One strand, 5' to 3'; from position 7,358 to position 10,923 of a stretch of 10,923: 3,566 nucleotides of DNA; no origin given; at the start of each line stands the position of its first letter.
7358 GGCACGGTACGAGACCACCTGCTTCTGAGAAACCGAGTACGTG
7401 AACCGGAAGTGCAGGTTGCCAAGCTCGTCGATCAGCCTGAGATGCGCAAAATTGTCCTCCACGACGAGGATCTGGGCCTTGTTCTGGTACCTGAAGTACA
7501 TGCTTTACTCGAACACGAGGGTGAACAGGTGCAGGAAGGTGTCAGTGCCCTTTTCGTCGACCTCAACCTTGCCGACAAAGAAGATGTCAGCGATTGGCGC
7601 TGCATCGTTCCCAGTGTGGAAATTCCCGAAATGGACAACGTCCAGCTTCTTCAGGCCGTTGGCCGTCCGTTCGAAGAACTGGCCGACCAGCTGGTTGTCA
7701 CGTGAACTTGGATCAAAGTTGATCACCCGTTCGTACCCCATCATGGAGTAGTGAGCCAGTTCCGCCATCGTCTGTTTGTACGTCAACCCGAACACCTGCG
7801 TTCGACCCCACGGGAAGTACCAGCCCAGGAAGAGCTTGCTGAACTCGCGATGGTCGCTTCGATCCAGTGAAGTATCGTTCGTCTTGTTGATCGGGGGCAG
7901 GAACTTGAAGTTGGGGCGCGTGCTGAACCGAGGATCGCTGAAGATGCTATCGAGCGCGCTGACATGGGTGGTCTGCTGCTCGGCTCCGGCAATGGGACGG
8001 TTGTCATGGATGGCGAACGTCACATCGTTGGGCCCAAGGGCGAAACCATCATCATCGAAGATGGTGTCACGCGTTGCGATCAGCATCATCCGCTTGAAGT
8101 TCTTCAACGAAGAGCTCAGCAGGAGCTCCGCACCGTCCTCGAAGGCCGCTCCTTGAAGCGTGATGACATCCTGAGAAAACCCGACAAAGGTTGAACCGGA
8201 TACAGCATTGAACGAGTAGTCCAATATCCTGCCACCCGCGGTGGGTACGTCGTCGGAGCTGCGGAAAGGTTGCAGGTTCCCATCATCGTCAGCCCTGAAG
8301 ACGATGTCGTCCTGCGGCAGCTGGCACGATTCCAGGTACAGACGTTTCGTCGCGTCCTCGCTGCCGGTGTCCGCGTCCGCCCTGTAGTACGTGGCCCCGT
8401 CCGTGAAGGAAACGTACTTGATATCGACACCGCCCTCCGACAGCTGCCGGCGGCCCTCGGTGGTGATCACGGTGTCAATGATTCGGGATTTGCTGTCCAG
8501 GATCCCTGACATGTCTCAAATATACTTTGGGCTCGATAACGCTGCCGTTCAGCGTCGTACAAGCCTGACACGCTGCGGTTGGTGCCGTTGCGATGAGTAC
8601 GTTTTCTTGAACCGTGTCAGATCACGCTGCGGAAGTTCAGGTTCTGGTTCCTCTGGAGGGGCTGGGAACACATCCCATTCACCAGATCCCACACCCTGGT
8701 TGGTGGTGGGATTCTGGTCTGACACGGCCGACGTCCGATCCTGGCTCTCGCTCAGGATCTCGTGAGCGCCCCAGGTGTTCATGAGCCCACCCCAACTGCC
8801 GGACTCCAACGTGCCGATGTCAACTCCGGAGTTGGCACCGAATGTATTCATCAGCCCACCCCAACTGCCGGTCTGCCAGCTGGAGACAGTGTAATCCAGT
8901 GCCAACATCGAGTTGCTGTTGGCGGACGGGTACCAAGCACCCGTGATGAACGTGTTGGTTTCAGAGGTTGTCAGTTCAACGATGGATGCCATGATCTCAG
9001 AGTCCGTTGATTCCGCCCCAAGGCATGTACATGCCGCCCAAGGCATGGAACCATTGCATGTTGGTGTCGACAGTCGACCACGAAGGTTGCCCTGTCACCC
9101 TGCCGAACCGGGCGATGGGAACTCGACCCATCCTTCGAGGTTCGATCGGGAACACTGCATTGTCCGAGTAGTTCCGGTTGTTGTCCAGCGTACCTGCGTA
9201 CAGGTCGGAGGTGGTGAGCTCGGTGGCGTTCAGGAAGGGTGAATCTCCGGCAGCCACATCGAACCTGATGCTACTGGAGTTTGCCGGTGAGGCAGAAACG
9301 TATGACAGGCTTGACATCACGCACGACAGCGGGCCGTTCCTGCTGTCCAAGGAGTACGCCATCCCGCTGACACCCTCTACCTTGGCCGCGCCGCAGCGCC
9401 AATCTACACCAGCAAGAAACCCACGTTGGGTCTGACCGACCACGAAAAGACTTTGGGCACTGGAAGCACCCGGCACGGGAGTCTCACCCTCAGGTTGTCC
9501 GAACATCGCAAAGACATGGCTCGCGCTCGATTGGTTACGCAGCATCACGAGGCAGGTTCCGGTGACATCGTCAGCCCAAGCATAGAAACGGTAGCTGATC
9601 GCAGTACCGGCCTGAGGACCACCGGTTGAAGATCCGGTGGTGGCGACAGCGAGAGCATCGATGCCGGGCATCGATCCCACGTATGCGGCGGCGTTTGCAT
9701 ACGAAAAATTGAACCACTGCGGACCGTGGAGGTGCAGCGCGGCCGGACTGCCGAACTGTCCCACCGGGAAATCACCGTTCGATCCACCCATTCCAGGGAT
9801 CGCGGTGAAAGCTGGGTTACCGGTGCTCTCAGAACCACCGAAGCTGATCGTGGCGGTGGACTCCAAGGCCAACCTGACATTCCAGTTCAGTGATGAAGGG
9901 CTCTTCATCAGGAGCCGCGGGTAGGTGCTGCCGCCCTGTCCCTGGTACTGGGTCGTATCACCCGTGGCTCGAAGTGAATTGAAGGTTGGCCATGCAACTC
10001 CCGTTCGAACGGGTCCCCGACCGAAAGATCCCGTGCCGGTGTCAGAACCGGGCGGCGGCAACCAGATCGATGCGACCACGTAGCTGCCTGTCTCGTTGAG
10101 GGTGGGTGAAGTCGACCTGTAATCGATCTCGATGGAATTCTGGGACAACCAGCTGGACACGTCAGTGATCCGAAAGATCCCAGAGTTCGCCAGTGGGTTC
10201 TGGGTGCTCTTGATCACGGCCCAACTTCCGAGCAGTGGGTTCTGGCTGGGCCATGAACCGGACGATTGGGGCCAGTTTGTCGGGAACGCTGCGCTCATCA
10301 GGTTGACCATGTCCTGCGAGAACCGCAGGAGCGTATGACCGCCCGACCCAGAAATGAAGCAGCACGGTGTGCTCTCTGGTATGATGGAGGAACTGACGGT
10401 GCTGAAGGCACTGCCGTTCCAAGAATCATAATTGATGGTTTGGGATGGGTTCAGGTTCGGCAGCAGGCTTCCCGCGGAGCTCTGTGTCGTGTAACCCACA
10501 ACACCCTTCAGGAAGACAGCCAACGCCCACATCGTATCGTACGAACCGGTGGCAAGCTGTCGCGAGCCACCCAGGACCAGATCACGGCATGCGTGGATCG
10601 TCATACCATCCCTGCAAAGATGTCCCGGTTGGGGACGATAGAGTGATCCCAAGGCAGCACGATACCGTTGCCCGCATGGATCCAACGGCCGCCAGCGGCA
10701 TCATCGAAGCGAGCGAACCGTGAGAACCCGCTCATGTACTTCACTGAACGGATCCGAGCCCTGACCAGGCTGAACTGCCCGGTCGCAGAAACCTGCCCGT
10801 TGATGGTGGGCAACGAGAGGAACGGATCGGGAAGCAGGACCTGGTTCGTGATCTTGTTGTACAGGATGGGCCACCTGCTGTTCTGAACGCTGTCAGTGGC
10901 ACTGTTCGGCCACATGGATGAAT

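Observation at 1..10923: Seven-gene co-directional block joined by ATGA overlaps and 3-4 nt spacers, with no Shine-Dalgarno sequences: candidate uncharacterised viral structural module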

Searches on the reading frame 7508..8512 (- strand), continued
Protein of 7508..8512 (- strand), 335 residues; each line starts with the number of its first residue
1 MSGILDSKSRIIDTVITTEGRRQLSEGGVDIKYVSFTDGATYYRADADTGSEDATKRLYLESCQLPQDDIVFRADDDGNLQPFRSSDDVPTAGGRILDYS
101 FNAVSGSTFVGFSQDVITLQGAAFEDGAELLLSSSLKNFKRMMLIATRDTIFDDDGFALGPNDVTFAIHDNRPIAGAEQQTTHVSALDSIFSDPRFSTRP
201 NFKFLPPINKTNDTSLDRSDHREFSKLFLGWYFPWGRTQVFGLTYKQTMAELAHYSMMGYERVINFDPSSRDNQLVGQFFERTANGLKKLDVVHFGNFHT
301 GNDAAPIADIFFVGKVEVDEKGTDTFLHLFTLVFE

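Call 127: search_solved_structures(query=A10, max_evalue=1)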
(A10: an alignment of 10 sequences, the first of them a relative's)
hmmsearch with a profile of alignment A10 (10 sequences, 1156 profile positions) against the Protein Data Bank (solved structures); distinct sequences matched with E-value up to 1: 8.
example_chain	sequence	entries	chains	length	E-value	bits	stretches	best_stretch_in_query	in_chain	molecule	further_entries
4dqa_A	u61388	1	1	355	0.0011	20.1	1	229-368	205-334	uncharacterized protein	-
8pvq_A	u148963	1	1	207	0.017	16.2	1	222-334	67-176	Pentraxin-related protein PTX3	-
9k6v_A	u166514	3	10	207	0.017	16.2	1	222-334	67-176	Pentraxin-related protein PTX3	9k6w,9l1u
9k6u_B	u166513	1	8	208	0.017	16.2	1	222-334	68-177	Pentraxin-related protein PTX3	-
9k6n_A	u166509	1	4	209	0.018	16.2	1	222-334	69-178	Pentraxin-related protein PTX3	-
8s50_B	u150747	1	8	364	0.063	14.3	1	223-334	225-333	Pentraxin-related protein PTX3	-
7zl1_B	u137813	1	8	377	0.067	14.2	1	223-334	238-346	Pentraxin-related protein PTX3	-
3flp_A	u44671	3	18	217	0.17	12.9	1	188-333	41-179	SAP-like pentraxin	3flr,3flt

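Call 128: search_solved_structures(query=A11, max_evalue=1)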
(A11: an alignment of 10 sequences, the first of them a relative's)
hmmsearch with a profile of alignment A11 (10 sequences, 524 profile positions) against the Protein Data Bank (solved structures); distinct sequences matched with E-value up to 1: 2.
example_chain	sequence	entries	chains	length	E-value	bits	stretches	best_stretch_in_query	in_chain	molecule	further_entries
1aiw_A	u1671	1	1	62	0.039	15.6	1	102-146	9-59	ENDOGLUCANASE Z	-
5e7l_A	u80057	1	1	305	0.37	12.4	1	92-140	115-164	Contactin-2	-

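Call 129: search_dna_similar(query=L014:20210-20926:+, collection=phages, mode=protein, max_evalue=0.01, max_rows=25)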
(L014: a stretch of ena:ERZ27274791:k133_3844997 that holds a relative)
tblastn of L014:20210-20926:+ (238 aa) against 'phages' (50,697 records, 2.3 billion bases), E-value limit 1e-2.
Records with a match: 6; places in all: 6; records where one place covers at least 80% of the query: 0.
Best place of each record, by identity: <60% 6.
By first word of the organism name: Flavobacterium 4; Microcystis 1; uncultured 1.
By host as written in the record: Flavobacterium sp. LMO8 4; Microcystis elabens 1; - 1.
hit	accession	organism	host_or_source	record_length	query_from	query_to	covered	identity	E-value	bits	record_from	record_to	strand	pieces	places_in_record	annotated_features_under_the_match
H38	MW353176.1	Flavobacterium phage vB_FspM_immuto_3-5A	Flavobacterium sp. LMO8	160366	1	98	41%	42.6%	5e-13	74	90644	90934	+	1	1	hypothetical protein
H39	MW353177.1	Flavobacterium phage vB_FspM_immuto_13-6C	Flavobacterium sp. LMO8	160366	1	98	41%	42.6%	5e-13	74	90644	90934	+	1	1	hypothetical protein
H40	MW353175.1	Flavobacterium phage vB_FspM_immuto_2-6A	Flavobacterium sp. LMO8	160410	1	98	41%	42.6%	5e-13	74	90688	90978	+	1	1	hypothetical protein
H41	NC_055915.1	Flavobacterium phage vB_FspM_immuto_2-6A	Flavobacterium sp. LMO8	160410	1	98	41%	42.6%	5e-13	74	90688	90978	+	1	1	hypothetical protein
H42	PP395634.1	Microcystis phage Mel-JY01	Microcystis elabens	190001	1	97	41%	38.0%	3e-9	62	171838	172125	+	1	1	hypothetical protein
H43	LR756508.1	uncultured phage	metagenomic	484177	1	99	42%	33.3%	5e-6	53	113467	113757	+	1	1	record has no annotation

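Call 131: find_related_loci(query=A12, collection=viral_contigs, flank=10000)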
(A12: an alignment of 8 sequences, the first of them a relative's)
Query A12 (434 aa) in viral_contigs; peptide patterns used: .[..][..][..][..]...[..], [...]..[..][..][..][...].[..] (x = any residue, [..] = any of these).
600 stretches matched a pattern (row limit reached: there are more); 591 encode a relative of the query (tblastn E <= 1e-3); the best 80 are kept; 80 distinct loci.
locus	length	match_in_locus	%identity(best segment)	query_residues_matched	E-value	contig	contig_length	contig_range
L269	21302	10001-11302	100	1-434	0e+0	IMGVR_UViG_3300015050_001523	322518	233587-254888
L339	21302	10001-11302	81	1-434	0e+0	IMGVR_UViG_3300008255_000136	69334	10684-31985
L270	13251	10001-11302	77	1-434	0e+0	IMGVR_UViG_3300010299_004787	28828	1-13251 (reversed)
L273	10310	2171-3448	69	9-434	0e+0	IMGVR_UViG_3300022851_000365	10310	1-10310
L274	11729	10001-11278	69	9-434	0e+0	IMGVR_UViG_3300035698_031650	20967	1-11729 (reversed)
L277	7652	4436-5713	63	9-434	0e+0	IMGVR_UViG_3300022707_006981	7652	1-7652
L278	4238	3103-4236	70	1-378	0e+0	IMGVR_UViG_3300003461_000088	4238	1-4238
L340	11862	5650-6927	58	9-434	1e-168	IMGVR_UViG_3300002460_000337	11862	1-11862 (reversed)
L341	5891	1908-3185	57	9-433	7e-168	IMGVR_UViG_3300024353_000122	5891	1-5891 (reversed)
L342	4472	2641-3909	57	9-431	4e-169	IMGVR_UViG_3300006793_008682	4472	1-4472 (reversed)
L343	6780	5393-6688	54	2-434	1e-162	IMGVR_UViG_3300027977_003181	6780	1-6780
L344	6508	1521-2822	54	1-434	1e-161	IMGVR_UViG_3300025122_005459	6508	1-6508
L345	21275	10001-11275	55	9-434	3e-160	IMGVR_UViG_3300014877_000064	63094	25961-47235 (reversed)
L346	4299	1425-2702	54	9-434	1e-164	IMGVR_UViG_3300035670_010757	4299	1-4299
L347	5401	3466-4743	55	9-434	4e-162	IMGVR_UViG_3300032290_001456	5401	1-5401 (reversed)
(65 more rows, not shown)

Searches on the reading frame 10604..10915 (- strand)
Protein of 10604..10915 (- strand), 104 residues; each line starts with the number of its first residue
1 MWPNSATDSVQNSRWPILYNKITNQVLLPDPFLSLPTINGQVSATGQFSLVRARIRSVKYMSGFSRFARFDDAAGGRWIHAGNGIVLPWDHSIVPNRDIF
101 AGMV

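Call 9: search_protein_families(library=phrogs, proteins=[window:10604-10915:-], max_evalue=0.01)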
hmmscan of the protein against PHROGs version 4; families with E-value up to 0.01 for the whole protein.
window:10604-10915:- (104 aa): 0 families

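Call 10: search_protein_families(library=pfam, proteins=[window:10604-10915:-], max_evalue=0.01)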
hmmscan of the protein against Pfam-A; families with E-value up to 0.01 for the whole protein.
window:10604-10915:- (104 aa): 0 families
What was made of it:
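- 10601..10923 (-): gA. This is the 3' part of a gene of paralog family 'X' (about 430-475 aa in relatives). Its 5' end runs off the window, and the ATG at 10915 is internal. No Pfam or PHROG hit (calls 9, 10).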
